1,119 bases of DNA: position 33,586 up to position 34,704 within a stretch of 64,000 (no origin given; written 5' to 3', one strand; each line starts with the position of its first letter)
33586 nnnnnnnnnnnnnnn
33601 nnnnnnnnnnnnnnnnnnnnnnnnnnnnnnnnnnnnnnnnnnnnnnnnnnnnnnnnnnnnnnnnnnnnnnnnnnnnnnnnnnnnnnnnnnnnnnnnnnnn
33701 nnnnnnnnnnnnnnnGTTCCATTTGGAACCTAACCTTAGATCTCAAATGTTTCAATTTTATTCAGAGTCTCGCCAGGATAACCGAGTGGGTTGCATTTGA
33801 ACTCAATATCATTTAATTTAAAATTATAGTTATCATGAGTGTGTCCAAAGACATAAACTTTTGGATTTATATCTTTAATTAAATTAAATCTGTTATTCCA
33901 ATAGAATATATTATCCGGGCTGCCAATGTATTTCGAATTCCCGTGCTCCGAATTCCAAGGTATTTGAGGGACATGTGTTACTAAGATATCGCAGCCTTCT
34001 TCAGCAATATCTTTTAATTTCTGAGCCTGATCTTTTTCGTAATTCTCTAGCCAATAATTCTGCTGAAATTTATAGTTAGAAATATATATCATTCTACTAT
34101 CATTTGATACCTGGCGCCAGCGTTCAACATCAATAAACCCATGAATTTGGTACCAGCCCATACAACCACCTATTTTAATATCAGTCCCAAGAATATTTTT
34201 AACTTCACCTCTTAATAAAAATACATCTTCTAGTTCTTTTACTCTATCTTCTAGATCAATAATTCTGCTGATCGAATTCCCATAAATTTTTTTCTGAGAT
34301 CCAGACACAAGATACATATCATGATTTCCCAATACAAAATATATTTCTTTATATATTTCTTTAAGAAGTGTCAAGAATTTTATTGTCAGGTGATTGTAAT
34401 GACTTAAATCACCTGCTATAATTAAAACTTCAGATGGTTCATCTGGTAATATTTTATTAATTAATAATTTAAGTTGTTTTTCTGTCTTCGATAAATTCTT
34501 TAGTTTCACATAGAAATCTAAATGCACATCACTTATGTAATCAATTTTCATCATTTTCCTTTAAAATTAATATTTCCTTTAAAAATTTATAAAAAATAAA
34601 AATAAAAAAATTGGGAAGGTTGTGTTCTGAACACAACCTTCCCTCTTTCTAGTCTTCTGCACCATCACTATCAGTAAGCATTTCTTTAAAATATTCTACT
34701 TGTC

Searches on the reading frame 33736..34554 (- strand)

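Call 90: search_protein_families(library=phrogs, proteins=[window:33736-34554:-], max_evalue=0.001)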
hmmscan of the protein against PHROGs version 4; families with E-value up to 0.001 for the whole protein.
window:33736-34554:- (272 aa): 2 families
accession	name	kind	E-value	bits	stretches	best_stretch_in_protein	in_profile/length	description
phrog_1649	-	other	3.6e-39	135.2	1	1-267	35-280/308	metallo-phosphoesterase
phrog_547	-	other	3.7e-08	33.8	0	1-84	28-115/245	phosphoesterase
